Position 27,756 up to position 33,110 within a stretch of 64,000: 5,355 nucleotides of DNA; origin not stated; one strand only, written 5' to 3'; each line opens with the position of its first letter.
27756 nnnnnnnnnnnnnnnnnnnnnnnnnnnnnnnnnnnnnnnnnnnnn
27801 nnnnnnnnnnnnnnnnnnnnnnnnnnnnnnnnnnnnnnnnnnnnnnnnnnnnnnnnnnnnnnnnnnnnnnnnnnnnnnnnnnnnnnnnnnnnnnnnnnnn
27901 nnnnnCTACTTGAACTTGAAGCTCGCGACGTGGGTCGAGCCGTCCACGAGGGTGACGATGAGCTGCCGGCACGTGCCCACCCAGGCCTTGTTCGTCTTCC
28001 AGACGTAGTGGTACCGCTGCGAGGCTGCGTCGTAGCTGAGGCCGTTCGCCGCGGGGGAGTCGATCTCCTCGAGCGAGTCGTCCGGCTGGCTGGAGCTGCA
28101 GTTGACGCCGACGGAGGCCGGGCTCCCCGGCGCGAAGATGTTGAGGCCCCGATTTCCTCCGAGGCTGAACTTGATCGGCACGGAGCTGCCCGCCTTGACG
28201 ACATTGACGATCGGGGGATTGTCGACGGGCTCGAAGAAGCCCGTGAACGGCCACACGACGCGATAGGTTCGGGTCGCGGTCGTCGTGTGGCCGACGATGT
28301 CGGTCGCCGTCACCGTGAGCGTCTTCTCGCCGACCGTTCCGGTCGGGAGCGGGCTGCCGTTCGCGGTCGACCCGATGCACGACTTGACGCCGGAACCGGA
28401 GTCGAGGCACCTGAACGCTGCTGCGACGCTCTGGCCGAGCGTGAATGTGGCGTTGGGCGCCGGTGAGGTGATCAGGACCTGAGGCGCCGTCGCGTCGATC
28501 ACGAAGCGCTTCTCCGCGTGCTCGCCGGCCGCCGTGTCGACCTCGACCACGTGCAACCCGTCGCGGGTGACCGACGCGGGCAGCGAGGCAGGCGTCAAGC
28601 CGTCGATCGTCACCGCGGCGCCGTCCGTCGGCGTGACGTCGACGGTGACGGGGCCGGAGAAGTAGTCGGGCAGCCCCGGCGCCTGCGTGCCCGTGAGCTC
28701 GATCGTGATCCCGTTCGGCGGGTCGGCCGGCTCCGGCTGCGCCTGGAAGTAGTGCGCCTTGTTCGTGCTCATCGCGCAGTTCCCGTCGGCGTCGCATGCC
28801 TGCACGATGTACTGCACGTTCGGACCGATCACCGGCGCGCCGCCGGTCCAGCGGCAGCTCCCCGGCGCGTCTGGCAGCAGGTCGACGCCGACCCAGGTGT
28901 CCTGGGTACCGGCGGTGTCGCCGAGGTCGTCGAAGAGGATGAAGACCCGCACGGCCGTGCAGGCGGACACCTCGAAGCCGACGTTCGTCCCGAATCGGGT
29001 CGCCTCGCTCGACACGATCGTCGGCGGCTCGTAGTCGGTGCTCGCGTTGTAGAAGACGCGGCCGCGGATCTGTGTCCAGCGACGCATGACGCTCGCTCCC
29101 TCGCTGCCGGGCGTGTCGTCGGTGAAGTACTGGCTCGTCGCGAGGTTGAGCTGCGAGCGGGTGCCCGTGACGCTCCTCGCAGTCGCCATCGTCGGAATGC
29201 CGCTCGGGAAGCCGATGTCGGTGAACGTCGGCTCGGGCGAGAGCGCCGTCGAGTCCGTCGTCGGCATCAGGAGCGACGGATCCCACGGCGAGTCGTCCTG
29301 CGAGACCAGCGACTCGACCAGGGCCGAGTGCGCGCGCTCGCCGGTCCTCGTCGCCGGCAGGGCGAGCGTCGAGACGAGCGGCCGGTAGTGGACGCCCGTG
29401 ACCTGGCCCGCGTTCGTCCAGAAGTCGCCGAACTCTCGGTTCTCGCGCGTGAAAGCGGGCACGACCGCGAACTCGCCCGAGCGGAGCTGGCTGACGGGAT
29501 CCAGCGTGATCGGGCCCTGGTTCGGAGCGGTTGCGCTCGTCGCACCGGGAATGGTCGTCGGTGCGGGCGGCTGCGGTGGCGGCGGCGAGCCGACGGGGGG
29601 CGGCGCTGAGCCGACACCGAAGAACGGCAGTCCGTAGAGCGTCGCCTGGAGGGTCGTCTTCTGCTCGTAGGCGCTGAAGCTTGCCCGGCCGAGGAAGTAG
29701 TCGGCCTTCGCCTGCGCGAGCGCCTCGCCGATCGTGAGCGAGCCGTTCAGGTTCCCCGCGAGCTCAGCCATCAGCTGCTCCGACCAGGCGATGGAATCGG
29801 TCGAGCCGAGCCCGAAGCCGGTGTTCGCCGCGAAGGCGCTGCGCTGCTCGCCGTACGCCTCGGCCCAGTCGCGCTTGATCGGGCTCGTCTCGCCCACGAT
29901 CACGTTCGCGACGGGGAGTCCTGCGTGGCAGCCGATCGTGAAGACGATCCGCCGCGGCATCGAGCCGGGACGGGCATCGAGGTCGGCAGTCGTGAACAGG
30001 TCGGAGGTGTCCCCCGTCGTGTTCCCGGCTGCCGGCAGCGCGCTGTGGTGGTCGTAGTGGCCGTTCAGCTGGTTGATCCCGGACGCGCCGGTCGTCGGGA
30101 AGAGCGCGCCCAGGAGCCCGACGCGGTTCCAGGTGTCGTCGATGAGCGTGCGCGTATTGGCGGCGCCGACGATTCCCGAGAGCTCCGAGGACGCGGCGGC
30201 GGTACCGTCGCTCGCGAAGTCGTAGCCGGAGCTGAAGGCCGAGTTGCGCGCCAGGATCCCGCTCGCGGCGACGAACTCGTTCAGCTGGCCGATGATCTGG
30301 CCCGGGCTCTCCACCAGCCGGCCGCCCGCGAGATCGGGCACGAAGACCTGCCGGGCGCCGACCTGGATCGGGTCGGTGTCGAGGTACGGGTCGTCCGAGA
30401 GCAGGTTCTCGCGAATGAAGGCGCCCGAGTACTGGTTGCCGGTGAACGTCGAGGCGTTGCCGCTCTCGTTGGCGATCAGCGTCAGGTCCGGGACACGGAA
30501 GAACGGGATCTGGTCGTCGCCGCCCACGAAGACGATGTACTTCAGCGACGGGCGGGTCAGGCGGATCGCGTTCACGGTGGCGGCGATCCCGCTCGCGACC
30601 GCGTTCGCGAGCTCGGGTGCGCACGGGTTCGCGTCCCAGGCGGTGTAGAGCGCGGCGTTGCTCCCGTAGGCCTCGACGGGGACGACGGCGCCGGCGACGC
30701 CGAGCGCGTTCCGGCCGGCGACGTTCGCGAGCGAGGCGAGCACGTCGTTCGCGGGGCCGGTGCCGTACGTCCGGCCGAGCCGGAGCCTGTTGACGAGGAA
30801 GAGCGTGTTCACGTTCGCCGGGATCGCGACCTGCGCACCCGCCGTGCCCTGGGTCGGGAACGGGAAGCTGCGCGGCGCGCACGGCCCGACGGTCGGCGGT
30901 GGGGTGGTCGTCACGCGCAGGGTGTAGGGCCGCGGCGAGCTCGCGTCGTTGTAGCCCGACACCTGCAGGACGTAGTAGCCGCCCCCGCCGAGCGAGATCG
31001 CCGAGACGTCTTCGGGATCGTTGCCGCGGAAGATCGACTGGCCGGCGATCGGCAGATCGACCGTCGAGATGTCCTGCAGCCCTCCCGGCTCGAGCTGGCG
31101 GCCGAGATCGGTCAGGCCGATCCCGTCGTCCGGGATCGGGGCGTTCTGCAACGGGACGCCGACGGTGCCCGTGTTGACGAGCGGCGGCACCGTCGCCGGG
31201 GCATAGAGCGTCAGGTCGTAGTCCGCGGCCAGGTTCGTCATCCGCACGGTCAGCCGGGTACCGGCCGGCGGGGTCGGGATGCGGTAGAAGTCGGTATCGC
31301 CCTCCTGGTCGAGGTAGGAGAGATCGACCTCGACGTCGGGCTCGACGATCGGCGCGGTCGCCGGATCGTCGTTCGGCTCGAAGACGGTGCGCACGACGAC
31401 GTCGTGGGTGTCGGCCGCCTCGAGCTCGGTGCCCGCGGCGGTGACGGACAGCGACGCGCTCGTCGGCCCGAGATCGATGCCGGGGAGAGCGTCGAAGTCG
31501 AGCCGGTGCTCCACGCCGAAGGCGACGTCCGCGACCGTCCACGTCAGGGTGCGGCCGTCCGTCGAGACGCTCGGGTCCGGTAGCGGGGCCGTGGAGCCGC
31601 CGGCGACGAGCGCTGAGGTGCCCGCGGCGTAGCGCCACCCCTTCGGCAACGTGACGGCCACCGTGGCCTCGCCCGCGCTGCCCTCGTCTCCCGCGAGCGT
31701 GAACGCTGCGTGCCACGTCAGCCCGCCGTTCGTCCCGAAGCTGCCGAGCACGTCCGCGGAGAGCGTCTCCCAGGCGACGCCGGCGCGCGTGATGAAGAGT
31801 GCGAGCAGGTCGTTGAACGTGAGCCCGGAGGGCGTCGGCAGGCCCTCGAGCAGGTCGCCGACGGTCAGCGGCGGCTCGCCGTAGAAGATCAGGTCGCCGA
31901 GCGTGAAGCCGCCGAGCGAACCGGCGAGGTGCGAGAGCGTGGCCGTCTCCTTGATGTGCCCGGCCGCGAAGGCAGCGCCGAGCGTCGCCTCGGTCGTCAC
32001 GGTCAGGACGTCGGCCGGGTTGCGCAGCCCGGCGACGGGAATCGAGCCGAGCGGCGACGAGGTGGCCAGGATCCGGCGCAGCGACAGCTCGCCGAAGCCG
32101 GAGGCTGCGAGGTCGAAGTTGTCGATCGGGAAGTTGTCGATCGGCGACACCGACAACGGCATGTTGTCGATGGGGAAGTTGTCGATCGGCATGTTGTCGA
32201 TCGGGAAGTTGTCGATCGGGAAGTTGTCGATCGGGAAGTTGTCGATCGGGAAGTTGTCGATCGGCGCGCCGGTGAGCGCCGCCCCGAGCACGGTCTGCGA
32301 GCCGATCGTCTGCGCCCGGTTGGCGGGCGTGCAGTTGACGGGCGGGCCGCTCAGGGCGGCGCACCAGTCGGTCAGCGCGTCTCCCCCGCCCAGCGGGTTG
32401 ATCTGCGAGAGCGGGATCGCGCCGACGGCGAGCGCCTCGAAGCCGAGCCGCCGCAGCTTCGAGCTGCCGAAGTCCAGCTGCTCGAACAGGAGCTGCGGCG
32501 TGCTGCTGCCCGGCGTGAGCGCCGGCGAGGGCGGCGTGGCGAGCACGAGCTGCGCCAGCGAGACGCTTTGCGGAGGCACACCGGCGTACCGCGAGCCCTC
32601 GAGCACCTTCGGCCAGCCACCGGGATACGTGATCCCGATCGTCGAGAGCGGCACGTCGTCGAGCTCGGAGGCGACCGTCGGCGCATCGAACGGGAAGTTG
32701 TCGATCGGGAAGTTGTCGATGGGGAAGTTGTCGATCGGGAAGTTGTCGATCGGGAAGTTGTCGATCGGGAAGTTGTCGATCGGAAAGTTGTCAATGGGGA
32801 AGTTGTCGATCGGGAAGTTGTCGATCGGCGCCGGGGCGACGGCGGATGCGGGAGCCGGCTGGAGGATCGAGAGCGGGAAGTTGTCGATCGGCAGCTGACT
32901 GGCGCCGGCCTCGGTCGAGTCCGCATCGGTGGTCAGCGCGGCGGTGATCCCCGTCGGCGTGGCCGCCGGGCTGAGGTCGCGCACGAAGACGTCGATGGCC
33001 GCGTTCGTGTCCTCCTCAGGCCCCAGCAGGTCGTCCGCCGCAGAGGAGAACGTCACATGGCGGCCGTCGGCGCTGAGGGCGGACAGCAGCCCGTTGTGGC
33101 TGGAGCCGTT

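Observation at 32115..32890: Two arrays of near-identical 15-bp tandem repeats encoding (PIDNF)n inside the giant gene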

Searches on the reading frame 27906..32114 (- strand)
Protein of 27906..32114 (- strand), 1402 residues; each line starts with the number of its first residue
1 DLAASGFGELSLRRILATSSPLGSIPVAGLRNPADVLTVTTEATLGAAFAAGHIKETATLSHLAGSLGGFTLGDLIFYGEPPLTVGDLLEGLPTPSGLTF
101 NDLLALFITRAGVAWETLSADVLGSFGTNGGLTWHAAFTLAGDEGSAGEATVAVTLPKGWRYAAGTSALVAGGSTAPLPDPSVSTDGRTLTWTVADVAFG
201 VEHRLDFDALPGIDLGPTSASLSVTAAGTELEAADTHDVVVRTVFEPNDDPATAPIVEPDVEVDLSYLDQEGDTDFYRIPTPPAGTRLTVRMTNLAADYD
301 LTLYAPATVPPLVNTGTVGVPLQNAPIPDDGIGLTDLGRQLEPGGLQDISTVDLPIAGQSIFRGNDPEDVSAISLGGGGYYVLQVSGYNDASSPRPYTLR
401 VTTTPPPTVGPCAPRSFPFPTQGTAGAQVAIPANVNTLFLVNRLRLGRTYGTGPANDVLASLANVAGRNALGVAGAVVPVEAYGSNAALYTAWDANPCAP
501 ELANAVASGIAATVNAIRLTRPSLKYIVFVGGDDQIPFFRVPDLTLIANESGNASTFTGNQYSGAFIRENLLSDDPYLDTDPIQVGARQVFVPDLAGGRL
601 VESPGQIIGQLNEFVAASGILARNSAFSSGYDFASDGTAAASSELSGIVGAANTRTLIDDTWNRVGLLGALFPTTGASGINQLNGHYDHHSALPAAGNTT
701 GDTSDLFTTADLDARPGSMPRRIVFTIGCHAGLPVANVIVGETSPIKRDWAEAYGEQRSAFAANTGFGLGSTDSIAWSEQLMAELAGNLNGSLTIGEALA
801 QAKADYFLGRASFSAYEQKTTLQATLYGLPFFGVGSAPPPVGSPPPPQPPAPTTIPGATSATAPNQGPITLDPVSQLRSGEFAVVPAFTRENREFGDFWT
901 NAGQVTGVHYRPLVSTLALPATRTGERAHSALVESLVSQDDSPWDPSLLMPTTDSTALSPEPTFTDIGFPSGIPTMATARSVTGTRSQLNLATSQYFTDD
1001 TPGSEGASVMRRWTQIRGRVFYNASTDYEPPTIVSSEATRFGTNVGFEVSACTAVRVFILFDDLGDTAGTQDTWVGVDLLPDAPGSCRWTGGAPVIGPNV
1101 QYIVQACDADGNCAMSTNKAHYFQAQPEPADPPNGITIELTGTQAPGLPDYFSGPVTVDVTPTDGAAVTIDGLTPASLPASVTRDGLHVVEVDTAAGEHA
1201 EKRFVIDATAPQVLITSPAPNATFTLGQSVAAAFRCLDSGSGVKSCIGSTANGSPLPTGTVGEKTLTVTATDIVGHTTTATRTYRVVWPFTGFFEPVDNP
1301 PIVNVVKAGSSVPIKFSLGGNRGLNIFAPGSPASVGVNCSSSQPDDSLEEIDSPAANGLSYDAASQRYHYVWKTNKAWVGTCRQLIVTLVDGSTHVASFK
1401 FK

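Call 10: search_protein_families(library=pfam, proteins=[window:27906-32114:-], max_evalue=10)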
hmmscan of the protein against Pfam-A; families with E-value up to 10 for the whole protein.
window:27906-32114:- (1402 aa): 2 families
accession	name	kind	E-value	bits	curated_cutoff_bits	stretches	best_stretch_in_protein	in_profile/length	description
PF04151.21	PPC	-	0.012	16.9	25.9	1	273-307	1-34/70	Bacterial pre-peptidase C-terminal domain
PF17957.7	Big_7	-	0.028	15.5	24.1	1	1211-1272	1-60/70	Bacterial Ig domain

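Call 32: search_solved_structures(query=window:27906-31361:-, max_evalue=1)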
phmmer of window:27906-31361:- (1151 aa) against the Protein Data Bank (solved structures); distinct sequences matched with E-value up to 1: 2.
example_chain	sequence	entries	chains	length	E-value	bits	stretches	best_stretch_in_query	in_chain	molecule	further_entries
6zm0_AAA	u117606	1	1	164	0.47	11.7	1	907-986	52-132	Cell shape-determining protein MreC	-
6zlv_A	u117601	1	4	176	0.56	11.5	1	907-986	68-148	Rod shape-determining protein MreC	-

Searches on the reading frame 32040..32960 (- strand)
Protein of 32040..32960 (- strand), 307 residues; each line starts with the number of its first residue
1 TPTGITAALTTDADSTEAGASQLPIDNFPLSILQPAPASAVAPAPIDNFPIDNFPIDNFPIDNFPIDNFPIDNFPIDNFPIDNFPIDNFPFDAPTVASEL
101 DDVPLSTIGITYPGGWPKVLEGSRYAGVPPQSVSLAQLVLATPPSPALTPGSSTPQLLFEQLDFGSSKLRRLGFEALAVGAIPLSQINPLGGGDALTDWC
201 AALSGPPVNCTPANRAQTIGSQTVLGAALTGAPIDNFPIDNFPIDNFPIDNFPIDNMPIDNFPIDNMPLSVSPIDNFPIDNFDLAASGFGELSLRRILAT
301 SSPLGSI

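Call 9: search_protein_families(library=ncbifam, proteins=[window:32040-32960:-], max_evalue=1)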
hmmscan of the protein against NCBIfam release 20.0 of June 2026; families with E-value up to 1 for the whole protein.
window:32040-32960:- (307 aa): 1 family
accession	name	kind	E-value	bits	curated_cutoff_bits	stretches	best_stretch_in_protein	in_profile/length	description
NF038108.1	RiPP_NF038108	subfamily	0.14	12.1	30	0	231-260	33-62/65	Cys-every-fifth RiPP peptide CefA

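Call 10: search_protein_families(library=pfam, proteins=[window:32040-32960:-], max_evalue=10)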
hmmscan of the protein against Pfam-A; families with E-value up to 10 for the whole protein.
window:32040-32960:- (307 aa): 1 family
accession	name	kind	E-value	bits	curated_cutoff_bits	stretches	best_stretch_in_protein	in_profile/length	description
PF02095.21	Extensin_1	-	6.5e-12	46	105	2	44-94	19-69/171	Extensin-like protein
